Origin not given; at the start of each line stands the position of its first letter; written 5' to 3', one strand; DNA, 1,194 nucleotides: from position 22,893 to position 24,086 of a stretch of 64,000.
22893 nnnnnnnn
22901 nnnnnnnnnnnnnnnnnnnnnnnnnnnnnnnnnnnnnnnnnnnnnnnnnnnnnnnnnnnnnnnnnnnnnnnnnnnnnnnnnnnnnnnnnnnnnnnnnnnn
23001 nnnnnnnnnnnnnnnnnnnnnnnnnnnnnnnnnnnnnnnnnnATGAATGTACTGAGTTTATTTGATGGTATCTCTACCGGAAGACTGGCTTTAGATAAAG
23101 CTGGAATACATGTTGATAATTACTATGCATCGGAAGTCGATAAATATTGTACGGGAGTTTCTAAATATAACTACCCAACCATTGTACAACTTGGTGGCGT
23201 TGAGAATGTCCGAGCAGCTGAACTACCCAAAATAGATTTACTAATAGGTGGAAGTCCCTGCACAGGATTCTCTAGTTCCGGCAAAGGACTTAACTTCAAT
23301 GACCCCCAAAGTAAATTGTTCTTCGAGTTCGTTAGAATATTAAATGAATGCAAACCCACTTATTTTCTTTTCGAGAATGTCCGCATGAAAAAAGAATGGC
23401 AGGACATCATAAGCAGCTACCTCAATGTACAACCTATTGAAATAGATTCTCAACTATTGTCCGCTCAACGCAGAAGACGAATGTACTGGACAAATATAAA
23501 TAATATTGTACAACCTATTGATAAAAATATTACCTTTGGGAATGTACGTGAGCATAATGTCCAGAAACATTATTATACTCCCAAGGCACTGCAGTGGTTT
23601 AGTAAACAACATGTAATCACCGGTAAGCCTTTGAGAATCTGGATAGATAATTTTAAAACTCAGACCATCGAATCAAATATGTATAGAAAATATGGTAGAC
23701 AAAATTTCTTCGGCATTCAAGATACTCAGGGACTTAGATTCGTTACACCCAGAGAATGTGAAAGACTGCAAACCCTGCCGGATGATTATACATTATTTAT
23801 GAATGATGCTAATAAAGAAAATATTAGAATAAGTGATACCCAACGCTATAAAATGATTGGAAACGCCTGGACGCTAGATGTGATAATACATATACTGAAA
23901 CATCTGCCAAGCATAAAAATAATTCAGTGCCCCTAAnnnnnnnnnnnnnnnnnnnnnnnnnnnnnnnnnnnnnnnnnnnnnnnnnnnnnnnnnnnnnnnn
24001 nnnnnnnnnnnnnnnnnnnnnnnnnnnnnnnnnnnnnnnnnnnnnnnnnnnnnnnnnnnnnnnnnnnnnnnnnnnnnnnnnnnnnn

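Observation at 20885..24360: Promoter-less operon combining two small membrane proteins, a macrodomain and an orphan C5-MTase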

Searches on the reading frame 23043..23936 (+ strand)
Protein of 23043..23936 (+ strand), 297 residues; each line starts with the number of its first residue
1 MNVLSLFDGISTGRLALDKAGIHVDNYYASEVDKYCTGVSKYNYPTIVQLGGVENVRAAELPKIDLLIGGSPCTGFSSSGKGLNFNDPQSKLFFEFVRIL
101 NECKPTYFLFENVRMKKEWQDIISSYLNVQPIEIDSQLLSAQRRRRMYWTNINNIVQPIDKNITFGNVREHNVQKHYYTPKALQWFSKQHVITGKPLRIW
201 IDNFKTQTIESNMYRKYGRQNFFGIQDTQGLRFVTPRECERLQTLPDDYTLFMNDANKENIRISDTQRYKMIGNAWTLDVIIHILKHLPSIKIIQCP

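Call 5: search_protein_families(library=pfam, proteins=[window:23043-23936:+], max_evalue=0.1)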
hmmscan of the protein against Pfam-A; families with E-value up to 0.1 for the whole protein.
window:23043-23936:+ (297 aa): 1 family
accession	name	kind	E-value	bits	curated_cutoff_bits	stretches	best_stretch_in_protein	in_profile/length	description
PF00145.23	DNA_methylase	-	5.6e-41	141.5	22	1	1-288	1-322/324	C-5 cytosine-specific DNA methylase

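Call 6: search_protein_families(library=phrogs, proteins=[window:23043-23936:+], max_evalue=0.01)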
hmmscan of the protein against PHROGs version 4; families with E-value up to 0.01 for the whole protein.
window:23043-23936:+ (297 aa): 10 families
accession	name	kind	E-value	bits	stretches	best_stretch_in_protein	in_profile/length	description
phrog_116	-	other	2.8e-65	222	1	1-288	208-489/779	DNA methyltransferase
phrog_363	-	other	5.4e-31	108.9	1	1-288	54-312/327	DNA methyltransferase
phrog_17284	-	unknown function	1.7e-23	84.2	1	227-288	154-210/245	-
phrog_16528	-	other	4.5e-14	53.6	1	223-291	162-220/236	DNA methyltransferase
phrog_16427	-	other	2.7e-12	47.9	1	230-288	116-168/235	DNA methyltransferase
phrog_26324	-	other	3.6e-12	47.7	1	212-288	128-203/210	DNA methyltransferase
phrog_13621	-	unknown function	1e-07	32.9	1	229-276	52-96/121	-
phrog_864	-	DNA, RNA and nucleotide metabolism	5.1e-06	26.2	1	60-114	692-746/1064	DNA primase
phrog_757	-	other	0.00012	22.3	1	1-115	15-130/247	DNA methyltransferase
phrog_23910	-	unknown function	0.00042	21.3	1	199-278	15-84/99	-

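Call 46: search_solved_structures(query=window:23043-23933:+, max_evalue=0.001, show_alignments=2)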
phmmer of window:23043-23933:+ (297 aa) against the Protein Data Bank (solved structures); distinct sequences matched with E-value up to 0.001: 82 (the best 60 are shown).
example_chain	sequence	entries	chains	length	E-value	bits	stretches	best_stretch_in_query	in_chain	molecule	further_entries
8te1_A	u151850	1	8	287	3.2e-24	88.8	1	2-163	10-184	DNA (cytosine-5)-methyltransferase 3A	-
8te3_A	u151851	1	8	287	5.5e-24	88.1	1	2-163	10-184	DNA (cytosine-5)-methyltransferase 3A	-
6w89_A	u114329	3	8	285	5.9e-24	88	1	2-163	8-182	DNA (cytosine-5)-methyltransferase 3A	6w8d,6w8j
5yx2_A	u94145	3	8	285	6.5e-24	87.8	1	2-163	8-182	DNA (cytosine-5)-methyltransferase 3A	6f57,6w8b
8tdr_A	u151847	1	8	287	6.7e-24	87.8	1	2-163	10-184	DNA (cytosine-5)-methyltransferase 3A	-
2qrv_A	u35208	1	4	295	7.5e-24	87.6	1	2-163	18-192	DNA (cytosine-5)-methyltransferase 3A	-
6brr_A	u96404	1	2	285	7.9e-24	87.5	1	2-162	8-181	DNA (cytosine-5)-methyltransferase 3A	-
8te4_A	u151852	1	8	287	1.4e-23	86.7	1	2-163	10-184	DNA (cytosine-5)-methyltransferase 3A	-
4u7t_A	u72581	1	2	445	3.8e-23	85.3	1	2-162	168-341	DNA (cytosine-5)-methyltransferase 3A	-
4u7p_A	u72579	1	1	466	4.4e-23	85.1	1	2-162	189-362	DNA (cytosine-5)-methyltransferase 3A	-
11nz_A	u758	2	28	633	1.1e-22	83.8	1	2-163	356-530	DNA (cytosine-5)-methyltransferase 3A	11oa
11oh_A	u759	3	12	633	1.2e-22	83.7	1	2-163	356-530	DNA (cytosine-5)-methyltransferase 3A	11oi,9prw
6pa7_K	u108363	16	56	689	1.6e-22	83.3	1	2-163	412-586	DNA (cytosine-5)-methyltransferase 3A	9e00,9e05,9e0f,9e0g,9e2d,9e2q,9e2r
8tci_A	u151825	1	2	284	2.3e-22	82.8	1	2-159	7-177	DNA (cytosine-5)-methyltransferase 3C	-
8xee_A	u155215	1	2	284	2.3e-22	82.7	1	2-159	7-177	DNA (cytosine-5)-methyltransferase 3B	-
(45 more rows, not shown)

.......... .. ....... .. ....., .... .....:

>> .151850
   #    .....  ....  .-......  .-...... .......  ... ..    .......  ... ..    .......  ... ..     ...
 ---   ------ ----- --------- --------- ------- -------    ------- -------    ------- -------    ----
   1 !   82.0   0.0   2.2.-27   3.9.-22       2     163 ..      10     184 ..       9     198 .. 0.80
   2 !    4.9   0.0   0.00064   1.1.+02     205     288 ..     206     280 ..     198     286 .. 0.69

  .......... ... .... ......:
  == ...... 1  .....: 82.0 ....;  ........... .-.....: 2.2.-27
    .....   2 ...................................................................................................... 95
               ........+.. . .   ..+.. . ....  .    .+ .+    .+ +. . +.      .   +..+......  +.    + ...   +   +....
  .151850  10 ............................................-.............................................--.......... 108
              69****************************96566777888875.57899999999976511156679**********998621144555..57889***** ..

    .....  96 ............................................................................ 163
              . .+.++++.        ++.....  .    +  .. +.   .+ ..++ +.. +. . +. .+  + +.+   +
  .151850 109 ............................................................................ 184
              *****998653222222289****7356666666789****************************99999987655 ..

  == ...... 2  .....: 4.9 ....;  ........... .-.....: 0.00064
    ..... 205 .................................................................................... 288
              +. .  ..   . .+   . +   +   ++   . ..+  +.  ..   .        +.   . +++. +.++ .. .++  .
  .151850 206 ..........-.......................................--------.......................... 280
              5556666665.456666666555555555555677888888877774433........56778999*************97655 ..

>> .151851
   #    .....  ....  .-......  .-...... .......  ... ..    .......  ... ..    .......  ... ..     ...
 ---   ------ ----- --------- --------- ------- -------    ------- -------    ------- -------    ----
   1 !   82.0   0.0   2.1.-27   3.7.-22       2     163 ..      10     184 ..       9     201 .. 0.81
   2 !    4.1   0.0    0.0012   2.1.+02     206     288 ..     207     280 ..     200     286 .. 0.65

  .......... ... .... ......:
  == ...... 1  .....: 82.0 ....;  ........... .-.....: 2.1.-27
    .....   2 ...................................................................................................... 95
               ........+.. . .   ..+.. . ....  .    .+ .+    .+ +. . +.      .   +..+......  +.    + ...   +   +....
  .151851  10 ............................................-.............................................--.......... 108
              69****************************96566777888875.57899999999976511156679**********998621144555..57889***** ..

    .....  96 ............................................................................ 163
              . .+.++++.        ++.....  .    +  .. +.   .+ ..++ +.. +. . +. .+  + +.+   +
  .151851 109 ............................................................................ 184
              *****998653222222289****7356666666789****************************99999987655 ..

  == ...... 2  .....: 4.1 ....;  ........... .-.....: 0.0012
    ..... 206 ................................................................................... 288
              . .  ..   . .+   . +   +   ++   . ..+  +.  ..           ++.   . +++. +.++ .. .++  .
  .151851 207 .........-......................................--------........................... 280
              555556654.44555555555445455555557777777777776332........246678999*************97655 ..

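Call 47: search_protein_families(library=ncbifam, proteins=[window:23043-23936:+], max_evalue=0.01)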
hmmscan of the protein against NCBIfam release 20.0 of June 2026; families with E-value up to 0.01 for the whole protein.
window:23043-23936:+ (297 aa): 2 families
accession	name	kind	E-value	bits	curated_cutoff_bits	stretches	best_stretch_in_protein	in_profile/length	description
TIGR00675.1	dcm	superfamily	1.1e-40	140.3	100.65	2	3-114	1-111/329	DNA (cytosine-5-)-methyltransferase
NF007772.0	PRK10458.1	subfamily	1.1e-10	40.7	710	2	58-117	164-232/472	DNA cytosine methylase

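Call 48: search_protein_families(library=padloc, proteins=[window:23043-23936:+], max_evalue=0.01)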
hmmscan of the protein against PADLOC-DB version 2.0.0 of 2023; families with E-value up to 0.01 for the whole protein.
window:23043-23936:+ (297 aa): 60 families (the best 25 are shown)
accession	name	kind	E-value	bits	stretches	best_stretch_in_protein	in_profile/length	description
PDLC03272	MTase_II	-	4.1e-42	142.8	1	2-288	76-386/407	Type II methyltransferase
PDLC03378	MTase_II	-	1.6e-30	104.6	2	1-114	3-118/344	Type II methyltransferase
PDLC03734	oMTase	-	3.8e-25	86.7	2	2-115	5-120/444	orphan methyltransferase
PDLC03727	oMTase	-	1.1e-24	84.9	1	2-287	635-904/912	orphan methyltransferase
PDLC03724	oMTase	-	7.6e-24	81.9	1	2-285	606-873/883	orphan methyltransferase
PDLC00027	DruM2|DruM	-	9.5e-24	82.4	1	1-114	12-122/361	DNA cytosine methylase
PDLC00033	DruM2|DruM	-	2.3e-23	81.1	2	2-116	23-144/368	DNA cytosine methylase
PDLC03234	MTase_II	-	4.2e-22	76.9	2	5-114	9-123/375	Type II methyltransferase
PDLC00026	DruM2|DruM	-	1.8e-21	75.1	1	2-114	6-118/336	DNA cytosine methylase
PDLC03217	MTase_II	-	1.8e-21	74.3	1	2-116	23-137/703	Type II methyltransferase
PDLC00031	DruM2|DruM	-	3.3e-21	73.8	1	2-115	13-123/361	DNA cytosine methylase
PDLC03326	MTase_II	-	1.6e-20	71.7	1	4-114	8-124/412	Type II methyltransferase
PDLC03361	MTase_II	-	2.7e-20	70.6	2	5-117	91-228/455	Type II methyltransferase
PDLC02653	DrmMII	-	1e-19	68.7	1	4-288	8-309/333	DrmMII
PDLC02650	DrmMII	-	4.6e-18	63.3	1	4-115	12-135/435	DrmMII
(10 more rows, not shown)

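Call 49: search_dna_similar(query=window:23043-23933:+, collection=phages, mode=protein, max_rows=15, max_evalue=1e-10)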
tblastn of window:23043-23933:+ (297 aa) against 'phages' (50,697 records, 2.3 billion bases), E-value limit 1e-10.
Records with a match: 473; places in all: 490; records where one place covers at least 80% of the query: 398.
Best place of each record, by identity: 60-80% 3; <60% 470.
By first word of the organism name: Klebsiella 120; Escherichia 88; Vibrio 46; Bacteroides 40; Enterobacter 19; Bacillus 19; Cronobacter 14; Bacteriophage 12; Phocaeicola 10; Citrobacter 10; and 40 more.
By host as written in the record: Klebsiella pneumoniae 58; - 43; Escherichia coli 24; Vibrio breoganii 9; Klebsiella sp. M5a1 9; Escherichia coli K-12 MG1655 8; Cronobacter sakazakii 8; Bacteroides thetaiotaomicron DA638 7; and 184 more.
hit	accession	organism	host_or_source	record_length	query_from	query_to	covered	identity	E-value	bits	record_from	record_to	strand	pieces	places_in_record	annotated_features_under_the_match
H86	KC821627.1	Cellulophaga phage phi18:2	Cellulophaga baltica #18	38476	3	288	96%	50.9%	2e-89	296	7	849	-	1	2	DNA methylase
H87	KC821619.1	Cellulophaga phage phi18:1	Cellulophaga baltica #18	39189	3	288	96%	50.9%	2e-89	296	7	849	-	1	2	DNA methylase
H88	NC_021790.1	Cellulophaga phage phi18:1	Cellulophaga baltica #18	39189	3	288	96%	50.9%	2e-89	296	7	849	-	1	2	DNA methyltransferase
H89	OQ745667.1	Pseudoalteromonas phage PS_L5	Pseudoalteromonas marina Mano4(T)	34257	1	288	97%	50.3%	9e-90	297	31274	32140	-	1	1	DNA methyltransferase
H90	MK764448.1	Flavobacterium phage FPSV-S27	Flavobacterium psychrophilum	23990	1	288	97%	47.1%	2e-80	270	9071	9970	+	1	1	site-specific DNA methylase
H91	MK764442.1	Flavobacterium phage FPSV-S1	Flavobacterium psychrophilum F026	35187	1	288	97%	47.1%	2e-80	270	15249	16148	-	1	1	site-specific DNA methylase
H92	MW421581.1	Flavobacterium phage FPSV-S4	Flavobacterium psychrophilum strain ...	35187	1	288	97%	47.1%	2e-80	270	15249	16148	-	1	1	record has no annotation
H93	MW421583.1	Flavobacterium phage FPSV-F8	Flavobacterium psychrophilum strain ...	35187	1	288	97%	47.1%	2e-80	270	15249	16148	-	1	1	record has no annotation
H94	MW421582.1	Flavobacterium phage FPSV-S8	Flavobacterium psychrophilum strain ...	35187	1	288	97%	47.1%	2e-80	270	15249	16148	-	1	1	record has no annotation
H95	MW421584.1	Flavobacterium phage FPSV-D3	Flavobacterium psychrophilum strain ...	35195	1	288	97%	47.1%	2e-80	270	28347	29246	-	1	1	record has no annotation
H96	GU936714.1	Synechococcus phage S-CBS2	Synechococcus sp. CB0204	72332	1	289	97%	42.5%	2e-64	224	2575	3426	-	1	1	dcm: DNA methylase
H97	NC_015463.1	Synechococcus phage S-CBS2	Synechococcus sp. CB0204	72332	1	289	97%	42.5%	2e-64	224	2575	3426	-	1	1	dcm: DNA methyltransferase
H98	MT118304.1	Pseudomonas phage Epa40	Pseudomonas sp.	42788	1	288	97%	41.5%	9e-56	199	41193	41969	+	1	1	hypothetical protein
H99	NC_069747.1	Pseudomonas phage Epa40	Pseudomonas sp.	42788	1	288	97%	41.5%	9e-56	199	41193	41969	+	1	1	hypothetical protein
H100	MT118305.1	Pseudomonas phage Epa41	Pseudomonas sp.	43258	1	288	97%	41.5%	9e-56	199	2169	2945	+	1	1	hypothetical protein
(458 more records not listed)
